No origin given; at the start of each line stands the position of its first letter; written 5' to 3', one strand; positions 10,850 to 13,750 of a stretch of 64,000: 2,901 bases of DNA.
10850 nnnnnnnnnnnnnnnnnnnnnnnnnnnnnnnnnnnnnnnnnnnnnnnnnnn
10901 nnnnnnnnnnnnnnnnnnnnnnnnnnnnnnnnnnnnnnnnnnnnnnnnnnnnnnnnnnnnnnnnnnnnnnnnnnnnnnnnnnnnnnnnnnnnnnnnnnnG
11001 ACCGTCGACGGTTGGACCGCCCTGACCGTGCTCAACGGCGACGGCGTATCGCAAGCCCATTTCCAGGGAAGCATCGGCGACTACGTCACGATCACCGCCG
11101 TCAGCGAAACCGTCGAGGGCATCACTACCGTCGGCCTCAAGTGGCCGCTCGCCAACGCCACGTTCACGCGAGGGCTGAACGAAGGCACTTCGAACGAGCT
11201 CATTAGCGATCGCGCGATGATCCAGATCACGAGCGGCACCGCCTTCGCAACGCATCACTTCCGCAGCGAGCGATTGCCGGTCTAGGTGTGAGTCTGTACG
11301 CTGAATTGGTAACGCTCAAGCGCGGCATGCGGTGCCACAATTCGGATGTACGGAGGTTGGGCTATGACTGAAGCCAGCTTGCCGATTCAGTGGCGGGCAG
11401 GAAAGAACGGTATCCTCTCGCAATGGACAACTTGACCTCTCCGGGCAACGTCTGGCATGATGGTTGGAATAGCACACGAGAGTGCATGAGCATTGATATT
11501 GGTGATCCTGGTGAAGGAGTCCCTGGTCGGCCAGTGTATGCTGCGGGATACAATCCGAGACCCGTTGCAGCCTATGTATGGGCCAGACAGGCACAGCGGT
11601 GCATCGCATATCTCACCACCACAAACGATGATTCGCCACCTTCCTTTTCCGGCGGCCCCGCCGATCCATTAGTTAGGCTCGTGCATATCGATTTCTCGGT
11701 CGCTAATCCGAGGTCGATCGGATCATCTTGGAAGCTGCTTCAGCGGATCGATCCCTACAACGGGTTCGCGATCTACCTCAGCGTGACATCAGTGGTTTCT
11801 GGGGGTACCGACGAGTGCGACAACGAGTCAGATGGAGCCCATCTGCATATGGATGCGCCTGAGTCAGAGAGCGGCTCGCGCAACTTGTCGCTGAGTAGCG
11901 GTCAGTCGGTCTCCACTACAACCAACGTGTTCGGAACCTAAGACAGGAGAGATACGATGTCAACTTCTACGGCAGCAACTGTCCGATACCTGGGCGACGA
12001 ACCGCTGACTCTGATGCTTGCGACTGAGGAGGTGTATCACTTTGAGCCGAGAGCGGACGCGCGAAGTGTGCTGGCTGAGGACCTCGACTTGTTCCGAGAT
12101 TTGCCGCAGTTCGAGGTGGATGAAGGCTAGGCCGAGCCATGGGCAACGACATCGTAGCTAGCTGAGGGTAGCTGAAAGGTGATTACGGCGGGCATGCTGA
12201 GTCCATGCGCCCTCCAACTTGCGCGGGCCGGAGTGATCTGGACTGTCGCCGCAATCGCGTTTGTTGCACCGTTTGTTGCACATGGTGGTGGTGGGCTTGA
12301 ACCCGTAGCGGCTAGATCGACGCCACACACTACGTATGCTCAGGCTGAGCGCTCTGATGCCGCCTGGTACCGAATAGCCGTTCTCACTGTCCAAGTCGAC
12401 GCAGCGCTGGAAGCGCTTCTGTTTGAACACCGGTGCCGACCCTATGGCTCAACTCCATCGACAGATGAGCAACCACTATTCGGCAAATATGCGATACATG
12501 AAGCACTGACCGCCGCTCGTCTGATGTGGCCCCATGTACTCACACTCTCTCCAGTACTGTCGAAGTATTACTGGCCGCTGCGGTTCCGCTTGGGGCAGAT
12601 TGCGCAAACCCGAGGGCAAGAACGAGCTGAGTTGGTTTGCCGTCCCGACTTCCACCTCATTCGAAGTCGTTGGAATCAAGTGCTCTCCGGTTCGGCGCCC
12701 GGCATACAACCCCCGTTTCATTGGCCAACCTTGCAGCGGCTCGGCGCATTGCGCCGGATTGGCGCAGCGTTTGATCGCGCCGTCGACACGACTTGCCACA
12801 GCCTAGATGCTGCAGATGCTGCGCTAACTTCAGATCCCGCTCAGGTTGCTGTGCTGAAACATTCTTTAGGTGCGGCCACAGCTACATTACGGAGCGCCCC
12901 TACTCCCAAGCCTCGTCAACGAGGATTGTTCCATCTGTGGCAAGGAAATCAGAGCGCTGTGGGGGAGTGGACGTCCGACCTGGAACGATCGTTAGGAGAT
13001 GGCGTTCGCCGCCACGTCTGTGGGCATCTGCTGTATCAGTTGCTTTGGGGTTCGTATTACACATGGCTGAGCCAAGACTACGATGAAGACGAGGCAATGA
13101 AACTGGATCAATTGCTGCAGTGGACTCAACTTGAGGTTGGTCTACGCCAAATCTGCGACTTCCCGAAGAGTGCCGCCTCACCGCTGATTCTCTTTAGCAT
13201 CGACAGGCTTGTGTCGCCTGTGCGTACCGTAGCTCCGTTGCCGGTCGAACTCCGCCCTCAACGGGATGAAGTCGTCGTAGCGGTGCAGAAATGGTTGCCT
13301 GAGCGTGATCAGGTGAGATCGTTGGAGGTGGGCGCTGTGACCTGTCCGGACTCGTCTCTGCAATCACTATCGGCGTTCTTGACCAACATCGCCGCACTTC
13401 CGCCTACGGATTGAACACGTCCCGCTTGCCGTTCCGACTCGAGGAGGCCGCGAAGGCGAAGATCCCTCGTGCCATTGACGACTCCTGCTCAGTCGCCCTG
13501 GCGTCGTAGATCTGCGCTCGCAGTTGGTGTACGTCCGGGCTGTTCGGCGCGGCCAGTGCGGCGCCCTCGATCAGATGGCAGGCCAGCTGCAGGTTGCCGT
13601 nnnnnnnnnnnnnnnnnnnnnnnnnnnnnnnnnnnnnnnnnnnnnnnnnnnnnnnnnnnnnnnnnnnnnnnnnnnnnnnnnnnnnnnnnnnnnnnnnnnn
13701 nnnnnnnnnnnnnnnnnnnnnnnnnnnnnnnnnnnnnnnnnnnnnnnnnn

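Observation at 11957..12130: Small unknown domain: separate gene in cassette A, fused in cassette B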

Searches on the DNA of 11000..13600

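Call 91: search_rna_families(source=window, start=11000, end=13600, threshold=evalue, max_evalue=1)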
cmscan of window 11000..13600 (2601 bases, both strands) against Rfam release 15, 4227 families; matches with E-value up to 1: 0.
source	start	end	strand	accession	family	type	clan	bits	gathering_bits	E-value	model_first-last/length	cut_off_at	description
